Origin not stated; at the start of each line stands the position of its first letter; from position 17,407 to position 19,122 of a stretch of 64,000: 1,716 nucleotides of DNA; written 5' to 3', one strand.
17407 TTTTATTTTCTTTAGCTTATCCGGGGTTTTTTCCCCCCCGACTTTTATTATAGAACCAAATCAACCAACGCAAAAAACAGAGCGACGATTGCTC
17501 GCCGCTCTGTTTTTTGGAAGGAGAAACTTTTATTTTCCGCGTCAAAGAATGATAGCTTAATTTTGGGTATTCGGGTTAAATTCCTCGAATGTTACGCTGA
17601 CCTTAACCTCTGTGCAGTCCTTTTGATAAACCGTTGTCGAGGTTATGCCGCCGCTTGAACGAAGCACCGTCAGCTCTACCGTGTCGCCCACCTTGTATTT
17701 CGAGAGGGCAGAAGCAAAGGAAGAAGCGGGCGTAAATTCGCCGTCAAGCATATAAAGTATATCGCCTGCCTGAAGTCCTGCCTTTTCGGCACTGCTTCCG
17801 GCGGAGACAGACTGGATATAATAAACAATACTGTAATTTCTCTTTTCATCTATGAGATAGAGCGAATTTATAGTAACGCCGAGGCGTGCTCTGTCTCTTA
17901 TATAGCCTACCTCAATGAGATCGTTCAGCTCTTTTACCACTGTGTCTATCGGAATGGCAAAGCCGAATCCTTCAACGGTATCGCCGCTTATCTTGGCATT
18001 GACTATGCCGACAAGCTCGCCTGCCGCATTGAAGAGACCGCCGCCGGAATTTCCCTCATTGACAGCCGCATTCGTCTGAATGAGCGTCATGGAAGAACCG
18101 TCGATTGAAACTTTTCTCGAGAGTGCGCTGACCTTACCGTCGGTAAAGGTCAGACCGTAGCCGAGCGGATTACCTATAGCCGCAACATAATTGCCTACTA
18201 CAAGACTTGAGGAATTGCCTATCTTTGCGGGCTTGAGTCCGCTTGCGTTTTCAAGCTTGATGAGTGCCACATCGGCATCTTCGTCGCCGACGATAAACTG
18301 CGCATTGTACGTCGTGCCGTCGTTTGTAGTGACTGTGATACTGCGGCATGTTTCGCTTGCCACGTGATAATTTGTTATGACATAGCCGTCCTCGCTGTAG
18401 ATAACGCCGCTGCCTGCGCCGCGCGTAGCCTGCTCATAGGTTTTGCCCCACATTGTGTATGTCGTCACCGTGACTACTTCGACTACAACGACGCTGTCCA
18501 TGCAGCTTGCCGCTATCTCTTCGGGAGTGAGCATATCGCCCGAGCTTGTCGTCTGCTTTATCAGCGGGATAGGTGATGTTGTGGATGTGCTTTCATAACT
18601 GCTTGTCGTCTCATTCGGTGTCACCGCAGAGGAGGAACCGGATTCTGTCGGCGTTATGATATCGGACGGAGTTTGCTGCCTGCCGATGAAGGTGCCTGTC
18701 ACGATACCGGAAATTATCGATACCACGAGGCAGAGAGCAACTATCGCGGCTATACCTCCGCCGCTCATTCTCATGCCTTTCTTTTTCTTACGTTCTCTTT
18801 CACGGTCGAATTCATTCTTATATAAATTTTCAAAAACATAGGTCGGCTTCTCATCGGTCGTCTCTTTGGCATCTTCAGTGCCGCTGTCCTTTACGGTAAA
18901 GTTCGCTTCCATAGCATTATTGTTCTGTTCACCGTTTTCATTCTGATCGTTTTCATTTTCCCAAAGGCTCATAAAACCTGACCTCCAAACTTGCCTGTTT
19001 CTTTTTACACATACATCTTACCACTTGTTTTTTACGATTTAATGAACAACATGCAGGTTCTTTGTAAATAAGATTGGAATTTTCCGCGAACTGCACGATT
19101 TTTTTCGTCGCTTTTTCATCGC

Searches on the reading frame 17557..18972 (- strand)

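Call 60: search_protein_families(library=pfam, proteins=[window:17557-18972:-], max_evalue=0.00001)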
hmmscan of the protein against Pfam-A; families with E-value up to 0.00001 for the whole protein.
window:17557-18972:- (471 aa): 4 families
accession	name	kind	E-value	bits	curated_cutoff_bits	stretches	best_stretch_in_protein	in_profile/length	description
PF13365.12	Trypsin_2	-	2.9e-31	109.6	27.6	1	187-323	1-144/144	Trypsin-like peptidase domain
PF00089.32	Trypsin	-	8.3e-16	58.9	20.6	1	187-346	27-217/220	Trypsin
PF13180.12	PDZ_2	-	1.7e-08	35.1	27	1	364-440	3-71/80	PDZ domain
PF17820.7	PDZ_6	-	6.6e-07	29.4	27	1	386-414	2-30/54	PDZ domain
